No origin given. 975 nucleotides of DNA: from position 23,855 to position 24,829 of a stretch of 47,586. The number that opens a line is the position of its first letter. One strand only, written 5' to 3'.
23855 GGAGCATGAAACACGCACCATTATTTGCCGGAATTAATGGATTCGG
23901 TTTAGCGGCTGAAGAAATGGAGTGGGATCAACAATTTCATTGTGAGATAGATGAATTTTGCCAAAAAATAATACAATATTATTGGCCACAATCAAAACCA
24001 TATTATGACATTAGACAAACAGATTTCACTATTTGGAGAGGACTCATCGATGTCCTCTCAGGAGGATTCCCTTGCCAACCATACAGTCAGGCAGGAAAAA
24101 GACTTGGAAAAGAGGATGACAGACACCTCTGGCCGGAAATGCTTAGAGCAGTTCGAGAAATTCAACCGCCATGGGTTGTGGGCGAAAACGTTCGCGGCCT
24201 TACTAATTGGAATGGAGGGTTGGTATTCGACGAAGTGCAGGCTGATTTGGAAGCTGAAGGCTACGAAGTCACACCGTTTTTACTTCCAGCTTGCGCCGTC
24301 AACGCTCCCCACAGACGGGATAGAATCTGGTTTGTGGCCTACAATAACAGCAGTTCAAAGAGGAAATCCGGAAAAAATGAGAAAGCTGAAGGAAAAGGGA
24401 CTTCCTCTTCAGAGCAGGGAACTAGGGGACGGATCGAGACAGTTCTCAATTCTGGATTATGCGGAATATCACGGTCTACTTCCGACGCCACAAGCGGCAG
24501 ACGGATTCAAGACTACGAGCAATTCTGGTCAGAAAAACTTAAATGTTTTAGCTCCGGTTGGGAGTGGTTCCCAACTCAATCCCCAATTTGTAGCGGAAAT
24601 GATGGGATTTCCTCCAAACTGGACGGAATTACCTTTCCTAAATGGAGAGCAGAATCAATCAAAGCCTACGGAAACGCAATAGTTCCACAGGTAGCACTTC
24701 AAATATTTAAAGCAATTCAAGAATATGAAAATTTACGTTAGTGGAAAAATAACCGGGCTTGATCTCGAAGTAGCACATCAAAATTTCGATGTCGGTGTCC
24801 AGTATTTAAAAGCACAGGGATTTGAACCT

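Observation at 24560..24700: The motif IX-like and motif X strings of the C5-MTase lie in different frames, and the same bases encode two different family-typical strings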

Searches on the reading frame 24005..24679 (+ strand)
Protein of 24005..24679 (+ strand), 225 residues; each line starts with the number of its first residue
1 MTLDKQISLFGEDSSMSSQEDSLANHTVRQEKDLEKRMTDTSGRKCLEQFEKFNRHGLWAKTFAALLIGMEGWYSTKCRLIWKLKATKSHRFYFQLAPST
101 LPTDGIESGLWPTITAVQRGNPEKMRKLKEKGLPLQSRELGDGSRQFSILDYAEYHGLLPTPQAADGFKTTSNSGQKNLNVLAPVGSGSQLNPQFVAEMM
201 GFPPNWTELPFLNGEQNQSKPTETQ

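Call 3: search_protein_families(library=pfam, proteins=[window:24005-24679:+], max_evalue=1)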
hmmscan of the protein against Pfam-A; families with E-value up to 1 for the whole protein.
window:24005-24679:+ (225 aa): 1 family
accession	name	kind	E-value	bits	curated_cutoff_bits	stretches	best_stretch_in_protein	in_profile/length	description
PF16108.10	DUF4826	-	0.17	12.5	22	1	46-107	8-69/129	Domain of unknown function (DUF4826)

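Call 7: find_homologous_proteins(query=window:24005-24679:+, max_evalue=0.01)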
Query window:24005-24679:+ (225 aa): 1271 proteins with E <= 0.01 among 1376 candidates; the best 120 are listed.
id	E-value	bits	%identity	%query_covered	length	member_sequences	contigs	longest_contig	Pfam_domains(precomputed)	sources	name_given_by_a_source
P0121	2.1e-84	301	61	90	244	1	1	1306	-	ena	-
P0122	1.4e-79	285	50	98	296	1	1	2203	-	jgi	jgi:hypothetical protein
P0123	1.9e-79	284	50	100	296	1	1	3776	-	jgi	-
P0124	5.7e-78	280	63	74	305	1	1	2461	-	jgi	jgi:hypothetical protein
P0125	3.4e-75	271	65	89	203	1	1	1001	-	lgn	-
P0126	5.4e-75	270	44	96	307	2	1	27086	-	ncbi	-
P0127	1.2e-74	269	41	98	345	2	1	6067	-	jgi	jgi:hypothetical protein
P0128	1.9e-74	268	50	100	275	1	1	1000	-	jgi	jgi:hypothetical protein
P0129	1.9e-73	265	42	99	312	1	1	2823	-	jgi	jgi:hypothetical protein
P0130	1.1e-72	262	46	99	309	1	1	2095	-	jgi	jgi:hypothetical protein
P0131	4.4e-72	260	45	100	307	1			-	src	-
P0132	6.1e-71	257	55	75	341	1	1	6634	-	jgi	-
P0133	1.9e-70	255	45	90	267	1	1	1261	-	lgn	-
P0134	2.1e-70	255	57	74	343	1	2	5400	-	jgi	jgi:hypothetical protein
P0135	2.1e-70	255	58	100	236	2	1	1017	-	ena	-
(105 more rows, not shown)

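Call 13: search_protein_families(library=phrogs, proteins=[window:24005-24679:+], max_evalue=0.1)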
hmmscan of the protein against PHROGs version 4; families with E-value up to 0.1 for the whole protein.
window:24005-24679:+ (225 aa): 2 families
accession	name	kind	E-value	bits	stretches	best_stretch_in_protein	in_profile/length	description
phrog_1008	-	other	2.3e-21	77.5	2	17-175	39-215/329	DNA methyltransferase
phrog_31772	-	other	0.065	14.4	0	154-209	75-130/145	DNA methyltransferase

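Call 14: search_solved_structures(query=A2, max_evalue=10, show_alignments=3)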
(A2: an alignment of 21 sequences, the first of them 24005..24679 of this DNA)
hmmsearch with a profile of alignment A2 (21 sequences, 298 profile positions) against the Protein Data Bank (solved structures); distinct sequences matched with E-value up to 10: 0.

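Call 25: search_dna_similar(query=window:24005-24679:+, collection=phages, mode=protein, max_rows=40, max_evalue=0.001)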
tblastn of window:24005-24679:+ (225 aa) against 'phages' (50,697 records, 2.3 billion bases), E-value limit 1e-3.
Records with a match: 86; places in all: 86; records where one place covers at least 80% of the query: 73.
Best place of each record, by identity: <60% 86.
By first word of the organism name: Paenibacillus 54; Escherichia 14; Bacteriophage 5; Lacticaseibacillus 3; Bacteroides 2; Lactobacillus 2; Porphyromonas 1; uncultured 1; Phage 1; Caudoviricetes 1; and 2 more.
By host as written in the record: Paenibacillus larvae 26; Paenibacillus larvae ATCC 9545 17; Escherichia coli 9; Paenibacillus larvae NRRL 2605 5; - 5; Paenibacillus larvae NW6 4; Escherichia coli O18:K1:H7 4; Lacticaseibacillus casei LMG 23550 2; and 11 more.
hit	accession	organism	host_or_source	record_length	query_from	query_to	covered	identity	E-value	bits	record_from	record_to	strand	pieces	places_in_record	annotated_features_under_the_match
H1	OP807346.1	Lacticaseibacillus phage R9.1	Lacticaseibacillus casei LMG 23550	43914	20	208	84%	36.9%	3e-17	86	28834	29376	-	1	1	hypothetical protein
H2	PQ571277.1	Bacteroides phage BS-TP4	Bacteroides salyersiae BG8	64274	2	218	96%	31.2%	4e-8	114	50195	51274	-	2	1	DNA methyltransferase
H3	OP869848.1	Lacticaseibacillus phage R23.9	Lacticaseibacillus rhamnosus LMG 23277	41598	20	208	84%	34.0%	4e-14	76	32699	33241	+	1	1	hypothetical protein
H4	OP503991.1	Paenibacillus phage Lilo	Paenibacillus larvae F1A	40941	5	209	91%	31.2%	1e-13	75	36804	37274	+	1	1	DNA cytosine methyltransferase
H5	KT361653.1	Paenibacillus phage Paisley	Paenibacillus larvae NRRL 2605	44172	5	209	91%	31.2%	1e-13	75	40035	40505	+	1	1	DNA-cytosine methyltransferase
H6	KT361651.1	Paenibacillus phage Harrison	Paenibacillus larvae NRRL 2605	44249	5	209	91%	31.2%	1e-13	75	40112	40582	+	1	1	DNA-cytosine methyltransferase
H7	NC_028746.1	Paenibacillus phage Harrison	Paenibacillus larvae NRRL 2605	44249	5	209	91%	31.2%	1e-13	75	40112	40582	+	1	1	DNA methyltransferase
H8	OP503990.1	Paenibacillus phage Dash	Paenibacillus larvae 2006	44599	5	209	91%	31.2%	1e-13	75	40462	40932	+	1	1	DNA cytosine methyltransferase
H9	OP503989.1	Paenibacillus phage Callan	Paenibacillus larvae 2006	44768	5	209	91%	31.2%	1e-13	75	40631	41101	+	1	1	DNA cytosine methyltransferase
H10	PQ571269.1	Bacteroides phage BKO1-TP3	Bacteroides koreensis HM3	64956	3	224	99%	28.8%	4e-16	82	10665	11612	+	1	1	DNA methyltransferase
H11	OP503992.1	Paenibacillus phage vB_PlaS-1/A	Paenibacillus larvae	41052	20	217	88%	30.3%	3e-15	80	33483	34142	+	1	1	DNA cytosine methyltransferase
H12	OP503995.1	Paenibacillus phage vB_PlaS-5/A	Paenibacillus larvae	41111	20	217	88%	30.3%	3e-15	80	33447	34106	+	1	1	DNA cytosine methyltransferase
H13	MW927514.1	Paenibacillus phage Fitz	Paenibacillus larvae ATCC 9545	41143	20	217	88%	30.3%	3e-15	80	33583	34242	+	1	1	deoxycytosine methyltransferase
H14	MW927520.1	Paenibacillus phage Newport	Paenibacillus larvae ATCC 9545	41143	20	217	88%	30.3%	3e-15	80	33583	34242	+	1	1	deoxycytosine methyltransferase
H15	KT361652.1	Paenibacillus phage Xenia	Paenibacillus larvae NRRL 2605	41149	20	217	88%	30.3%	3e-15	80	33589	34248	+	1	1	DNA-cytosine methyltransferase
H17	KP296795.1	Paenibacillus phage Shelly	Paenibacillus larvae ATCC 9545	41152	20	217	88%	30.3%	3e-15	80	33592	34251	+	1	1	DNA-cytosine methyltransferase | hypothetical protein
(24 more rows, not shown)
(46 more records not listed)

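Call 26: get_annotated_region(hit=H17, flank=1500)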
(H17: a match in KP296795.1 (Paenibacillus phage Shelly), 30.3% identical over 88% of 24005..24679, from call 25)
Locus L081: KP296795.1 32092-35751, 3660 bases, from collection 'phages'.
description: Bacteriophage Shelly, complete genome.
organism: Paenibacillus phage Shelly (NCBI taxid 1589754)
taxonomy: Viruses; Duplodnaviria; Heunggongvirae; Uroviricota; Caudoviricetes; Fernvirus; Fernvirus shelly
host: Paenibacillus larvae ATCC 9545; source: AFB diseased bee hive; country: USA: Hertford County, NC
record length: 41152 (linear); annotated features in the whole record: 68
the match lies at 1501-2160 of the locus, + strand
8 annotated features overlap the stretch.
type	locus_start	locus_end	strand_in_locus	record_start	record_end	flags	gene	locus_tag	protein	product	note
CDS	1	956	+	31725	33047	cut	-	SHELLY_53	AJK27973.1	DNA helicase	DNA helicase, replicative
CDS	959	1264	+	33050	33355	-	-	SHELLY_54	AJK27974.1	hypothetical protein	Hypothetical Protein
CDS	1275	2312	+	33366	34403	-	-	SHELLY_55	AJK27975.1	DNA-cytosine methyltransferase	-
CDS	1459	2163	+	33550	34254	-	-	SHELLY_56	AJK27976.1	hypothetical protein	g55 internal gene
CDS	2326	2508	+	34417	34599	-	-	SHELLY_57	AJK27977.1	hypothetical protein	Hypothetical Protein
CDS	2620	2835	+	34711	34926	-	-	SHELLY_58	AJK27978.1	hypothetical protein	Hypothetical Protein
CDS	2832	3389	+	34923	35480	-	-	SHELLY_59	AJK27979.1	RuvC-like resolvase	RuvC-like resolvase, endonuclease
CDS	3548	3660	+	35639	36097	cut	-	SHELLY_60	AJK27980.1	hypothetical protein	Hypothetical Protein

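Call 27: get_annotated_region(hit=H1, flank=1500)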
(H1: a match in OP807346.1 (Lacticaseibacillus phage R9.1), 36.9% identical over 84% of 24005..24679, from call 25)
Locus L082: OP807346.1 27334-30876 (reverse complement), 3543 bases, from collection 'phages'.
description: Lacticaseibacillus phage R9.1, complete genome.
organism: Lacticaseibacillus phage R9.1 (NCBI taxid 3016943)
taxonomy: Viruses; Duplodnaviria; Heunggongvirae; Uroviricota; Caudoviricetes; Pleetrevirus
host: Lacticaseibacillus casei LMG 23550; source: -; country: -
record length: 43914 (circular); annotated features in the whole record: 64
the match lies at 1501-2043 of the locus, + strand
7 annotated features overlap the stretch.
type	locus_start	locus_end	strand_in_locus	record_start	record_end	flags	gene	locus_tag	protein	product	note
CDS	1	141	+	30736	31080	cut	-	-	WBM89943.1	hypothetical protein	-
CDS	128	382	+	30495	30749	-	-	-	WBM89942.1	hypothetical protein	-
CDS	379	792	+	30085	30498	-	-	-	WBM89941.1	hypothetical protein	-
CDS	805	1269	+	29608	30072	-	-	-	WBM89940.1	hypothetical protein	-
CDS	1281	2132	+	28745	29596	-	-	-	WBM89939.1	hypothetical protein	-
CDS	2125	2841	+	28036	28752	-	-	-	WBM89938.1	hypothetical protein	-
CDS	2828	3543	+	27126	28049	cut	-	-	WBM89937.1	hypothetical protein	-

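Call 28: get_annotated_region(hit=H10, flank=1500)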
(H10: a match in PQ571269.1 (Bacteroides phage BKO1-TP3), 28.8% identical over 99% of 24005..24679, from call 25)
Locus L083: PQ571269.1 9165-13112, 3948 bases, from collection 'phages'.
description: Bacteroides phage BKO1-TP3, complete genome.
organism: Bacteroides phage BKO1-TP3 (NCBI taxid 3385217)
taxonomy: Viruses
host: Bacteroides koreensis HM3; source: sewage from septic tank; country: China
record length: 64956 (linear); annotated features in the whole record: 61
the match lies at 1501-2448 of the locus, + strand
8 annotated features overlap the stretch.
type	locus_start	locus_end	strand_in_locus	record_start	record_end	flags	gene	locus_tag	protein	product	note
CDS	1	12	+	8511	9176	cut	-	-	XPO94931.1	DUF4494 domain-containing protein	BKO1-TP3_gp17; BKO1-TP3_gp17; Annot2=(structure alignment-afuniprot50) AF-A0A359G2V2-F1-model_v4 Phage tail ...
CDS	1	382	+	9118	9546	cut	-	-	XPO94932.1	VRR-NUC domain containing protein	BKO1-TP3_gp18; BKO1-TP3_gp18; Annot2=(structure alignment-afuniprot50) AF-A0A7Z7LU27-F1-model_v4 ...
CDS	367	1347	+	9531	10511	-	-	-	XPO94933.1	replication initiation protein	BKO1-TP3_gp19; BKO1-TP3_gp19; Annot2=(structure alignment-afuniprot50) AF-R7CWR4-F1-model_v4 DUF4373 domain-containing ...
CDS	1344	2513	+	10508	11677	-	-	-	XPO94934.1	DNA methyltransferase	BKO1-TP3_gp20; BKO1-TP3_gp20; Annot2=(structure alignment-afuniprot50) AF-A0A847T4R0-F1-model_v4 DNA ...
CDS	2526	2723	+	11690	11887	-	-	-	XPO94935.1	hypothetical protein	BKO1-TP3_gp21; BKO1-TP3_gp21; None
CDS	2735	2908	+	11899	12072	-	-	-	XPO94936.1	hypothetical protein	BKO1-TP3_gp22; BKO1-TP3_gp22; None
CDS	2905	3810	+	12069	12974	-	-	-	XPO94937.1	phosphoadenosine phosphosulfate reductase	BKO1-TP3_gp23; BKO1-TP3_gp23; Annot2=(structure alignment-afuniprot50) AF-A0A7U0VEU0-F1-model_v4 Phosphoadenosine ...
CDS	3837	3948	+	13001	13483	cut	-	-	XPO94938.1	putative DNA N-6-adenine-methyltransferase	BKO1-TP3_gp24; BKO1-TP3_gp24; Annot2=(hmm profile search-phrog [Rank2]) phrog_111 DNA ...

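Call 33: search_dna_similar(query=window:24005-24679:+, collection=phages, mode=protein, max_rows=60, rows=spread, max_evalue=0.001)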
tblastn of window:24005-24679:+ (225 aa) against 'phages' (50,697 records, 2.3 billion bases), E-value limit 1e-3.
Records with a match: 86; places in all: 86; records where one place covers at least 80% of the query: 73.
Best place of each record, by identity: <60% 86.
By first word of the organism name: Paenibacillus 54; Escherichia 14; Bacteriophage 5; Lacticaseibacillus 3; Bacteroides 2; Lactobacillus 2; Porphyromonas 1; uncultured 1; Phage 1; Caudoviricetes 1; and 2 more.
By host as written in the record: Paenibacillus larvae 26; Paenibacillus larvae ATCC 9545 17; Escherichia coli 9; Paenibacillus larvae NRRL 2605 5; - 5; Paenibacillus larvae NW6 4; Escherichia coli O18:K1:H7 4; Lacticaseibacillus casei LMG 23550 2; and 11 more.
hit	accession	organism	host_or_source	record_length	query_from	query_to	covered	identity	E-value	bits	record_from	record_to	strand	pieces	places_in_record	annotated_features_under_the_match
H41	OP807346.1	Lacticaseibacillus phage R9.1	Lacticaseibacillus casei LMG 23550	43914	20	208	84%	36.9%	3e-17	86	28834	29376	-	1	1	hypothetical protein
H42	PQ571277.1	Bacteroides phage BS-TP4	Bacteroides salyersiae BG8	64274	2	218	96%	31.2%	4e-8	114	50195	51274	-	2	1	DNA methyltransferase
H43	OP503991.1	Paenibacillus phage Lilo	Paenibacillus larvae F1A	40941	5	209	91%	31.2%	1e-13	75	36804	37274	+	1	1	DNA cytosine methyltransferase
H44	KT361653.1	Paenibacillus phage Paisley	Paenibacillus larvae NRRL 2605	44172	5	209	91%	31.2%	1e-13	75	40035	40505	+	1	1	DNA-cytosine methyltransferase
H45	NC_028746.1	Paenibacillus phage Harrison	Paenibacillus larvae NRRL 2605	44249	5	209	91%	31.2%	1e-13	75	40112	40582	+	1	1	DNA methyltransferase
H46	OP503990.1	Paenibacillus phage Dash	Paenibacillus larvae 2006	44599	5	209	91%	31.2%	1e-13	75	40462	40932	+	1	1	DNA cytosine methyltransferase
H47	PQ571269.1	Bacteroides phage BKO1-TP3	Bacteroides koreensis HM3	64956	3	224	99%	28.8%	4e-16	82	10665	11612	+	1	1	DNA methyltransferase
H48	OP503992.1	Paenibacillus phage vB_PlaS-1/A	Paenibacillus larvae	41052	20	217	88%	30.3%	3e-15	80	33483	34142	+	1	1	DNA cytosine methyltransferase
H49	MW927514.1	Paenibacillus phage Fitz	Paenibacillus larvae ATCC 9545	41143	20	217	88%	30.3%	3e-15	80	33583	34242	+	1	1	deoxycytosine methyltransferase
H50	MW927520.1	Paenibacillus phage Newport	Paenibacillus larvae ATCC 9545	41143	20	217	88%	30.3%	3e-15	80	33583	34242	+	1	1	deoxycytosine methyltransferase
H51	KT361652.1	Paenibacillus phage Xenia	Paenibacillus larvae NRRL 2605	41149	20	217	88%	30.3%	3e-15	80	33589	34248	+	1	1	DNA-cytosine methyltransferase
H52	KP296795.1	Paenibacillus phage Shelly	Paenibacillus larvae ATCC 9545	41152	20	217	88%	30.3%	3e-15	80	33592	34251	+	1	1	DNA-cytosine methyltransferase | hypothetical protein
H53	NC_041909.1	Paenibacillus phage Shelly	Paenibacillus larvae ATCC 9545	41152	20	217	88%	30.3%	3e-15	80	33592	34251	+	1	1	DNA methyltransferase (x2)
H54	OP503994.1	Paenibacillus phage vB_PlaS-3/A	Paenibacillus larvae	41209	20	217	88%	30.3%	3e-15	80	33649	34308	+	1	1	DNA cytosine methyltransferase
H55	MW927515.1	Paenibacillus phage Gohan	Paenibacillus larvae ATCC 9545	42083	20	217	88%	30.3%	3e-15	80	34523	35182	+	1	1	deoxycytosine methyltransferase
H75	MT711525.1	Escherichia phage vB_EcoS_fKuEco01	Escherichia coli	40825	16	211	87%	28.9%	2e-4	47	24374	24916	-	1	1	DNA cytosine methyltransferase | putative methyltransferase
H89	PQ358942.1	Klebsiella phage Salado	Klebsiella pneumoniae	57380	41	209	75%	31.0%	2e-5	51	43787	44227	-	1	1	cytosine methylase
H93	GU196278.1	Escherichia phage K1H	Escherichia coli O18:K1:H7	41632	79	208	58%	32.6%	2e-4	48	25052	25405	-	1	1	putative C-specific methylase | putative Mte8-like protein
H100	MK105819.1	Synechococcus phage S-H1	Synechococcus sp. WH 7803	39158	154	209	25%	48.2%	5e-5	49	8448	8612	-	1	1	DNA-cytosine methyltransferase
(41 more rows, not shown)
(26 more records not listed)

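Call 34: get_annotated_region(hit=H93, flank=1200)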
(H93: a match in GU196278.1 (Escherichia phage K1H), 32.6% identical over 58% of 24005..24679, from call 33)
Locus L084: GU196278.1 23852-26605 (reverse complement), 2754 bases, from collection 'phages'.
description: Escherichia phage K1H, complete genome.
organism: Escherichia phage K1H (NCBI taxid 698487)
taxonomy: Viruses; Duplodnaviria; Heunggongvirae; Uroviricota; Caudoviricetes; Guernseyvirinae; Kagunavirus; Kagunavirus K1H
host: Escherichia coli O18:K1:H7; source: -; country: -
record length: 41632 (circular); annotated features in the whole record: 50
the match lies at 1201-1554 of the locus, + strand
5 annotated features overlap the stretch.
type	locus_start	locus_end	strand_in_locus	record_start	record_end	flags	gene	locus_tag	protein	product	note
CDS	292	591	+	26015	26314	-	-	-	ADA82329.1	hypothetical protein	ORF31; similar to SETP3 and KS5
CDS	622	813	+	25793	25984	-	-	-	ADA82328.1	hypothetical protein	ORF30; similar to SETP3 and KS5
CDS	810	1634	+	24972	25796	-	-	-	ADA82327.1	putative C-specific methylase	ORF29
CDS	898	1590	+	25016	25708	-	-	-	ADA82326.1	putative Mte8-like protein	ORF28; similar to Bcep6B, N15 and e15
CDS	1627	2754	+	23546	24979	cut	-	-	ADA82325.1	putative helicase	ORF27; similar to KS5 and BPP-1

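Call 35: get_annotated_region(hit=H75, flank=1200)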
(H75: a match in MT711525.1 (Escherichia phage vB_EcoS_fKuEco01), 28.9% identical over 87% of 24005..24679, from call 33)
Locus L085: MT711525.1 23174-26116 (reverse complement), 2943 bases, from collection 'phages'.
description: Escherichia phage vB_EcoS_fKuEco01, complete genome.
organism: Escherichia phage vB_EcoS_fKuEco01 (NCBI taxid 2762428)
taxonomy: Viruses; Duplodnaviria; Heunggongvirae; Uroviricota; Caudoviricetes; Guernseyvirinae; Kagunavirus
host: Escherichia coli; source: -; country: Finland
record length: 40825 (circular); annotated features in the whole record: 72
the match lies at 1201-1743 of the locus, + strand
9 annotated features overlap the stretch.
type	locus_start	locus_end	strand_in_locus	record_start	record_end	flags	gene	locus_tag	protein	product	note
CDS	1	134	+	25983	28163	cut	-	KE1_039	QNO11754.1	DNA polymerase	amino acids 61-186 belong to DnaQ_like_exo superfamily and amino acids 374-479 to DNA_Pol_A superfamily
CDS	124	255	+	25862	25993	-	-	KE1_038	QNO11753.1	hypothetical protein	-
CDS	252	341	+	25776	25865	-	-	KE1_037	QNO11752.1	hypothetical protein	-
CDS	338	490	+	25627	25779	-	-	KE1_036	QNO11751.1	hypothetical protein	-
CDS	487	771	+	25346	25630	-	-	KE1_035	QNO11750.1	putative endonuclease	amino acids 15-81 belong to VRR_NUC superfamily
CDS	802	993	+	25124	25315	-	-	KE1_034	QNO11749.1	hypothetical protein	-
CDS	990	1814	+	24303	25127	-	-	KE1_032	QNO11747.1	DNA cytosine methyltransferase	Amino acids 5-162 belong to Cyt_C5_DNA_methylase superfamily.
CDS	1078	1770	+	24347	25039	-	-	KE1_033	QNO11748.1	putative methyltransferase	putative Mte8-like protein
CDS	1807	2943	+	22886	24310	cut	-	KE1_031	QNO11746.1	DNA helicase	Belongs to HepA superfamily.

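Call 37: get_annotated_region(hit=H100, flank=1500)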
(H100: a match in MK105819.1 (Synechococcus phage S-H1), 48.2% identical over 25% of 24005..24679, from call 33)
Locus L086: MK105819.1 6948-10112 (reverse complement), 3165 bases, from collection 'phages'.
description: Synechococcus phage S-H1, complete genome.
organism: Synechococcus phage S-H1 (NCBI taxid 2488632)
taxonomy: Viruses; Duplodnaviria; Heunggongvirae; Uroviricota; Caudoviricetes
host: Synechococcus sp. WH 7803; source: -; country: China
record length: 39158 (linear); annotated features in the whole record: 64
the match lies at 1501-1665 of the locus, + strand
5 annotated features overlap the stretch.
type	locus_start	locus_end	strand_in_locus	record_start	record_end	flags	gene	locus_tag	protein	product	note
CDS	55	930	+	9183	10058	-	-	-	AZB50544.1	hypothetical protein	-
CDS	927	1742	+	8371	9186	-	-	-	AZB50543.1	DNA-cytosine methyltransferase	-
CDS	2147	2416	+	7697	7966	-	-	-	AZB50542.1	hypothetical protein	-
CDS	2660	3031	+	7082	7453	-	-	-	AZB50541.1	hypothetical protein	-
CDS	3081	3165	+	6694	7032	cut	-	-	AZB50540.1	hypothetical protein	-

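Call 38: get_annotated_region(hit=H89, flank=1200)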
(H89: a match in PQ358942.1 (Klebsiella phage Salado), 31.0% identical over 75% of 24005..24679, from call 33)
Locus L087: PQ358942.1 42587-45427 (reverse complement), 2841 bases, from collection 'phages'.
description: Klebsiella phage Salado, complete genome.
organism: Klebsiella phage Salado (NCBI taxid 3374130)
taxonomy: Viruses
host: Klebsiella pneumoniae; source: wastewater influent; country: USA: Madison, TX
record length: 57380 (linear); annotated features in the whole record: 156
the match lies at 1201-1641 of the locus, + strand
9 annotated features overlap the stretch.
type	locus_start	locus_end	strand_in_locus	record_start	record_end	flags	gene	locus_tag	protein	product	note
CDS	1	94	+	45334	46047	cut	-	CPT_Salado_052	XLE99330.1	DNA adenine methyltransferase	-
regulatory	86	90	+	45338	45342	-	-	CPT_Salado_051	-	ribosome_binding_site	-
CDS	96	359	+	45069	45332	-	-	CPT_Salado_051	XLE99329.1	hypothetical protein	-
regulatory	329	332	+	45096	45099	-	-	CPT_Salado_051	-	ribosome_binding_site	-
CDS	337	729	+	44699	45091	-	-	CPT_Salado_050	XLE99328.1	hypothetical protein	-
regulatory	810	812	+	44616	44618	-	-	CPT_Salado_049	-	ribosome_binding_site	-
CDS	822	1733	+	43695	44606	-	-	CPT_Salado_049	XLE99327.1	cytosine methylase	-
regulatory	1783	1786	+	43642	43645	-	-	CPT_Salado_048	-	ribosome_binding_site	-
CDS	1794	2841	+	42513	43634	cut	-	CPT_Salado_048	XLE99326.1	hypothetical protein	-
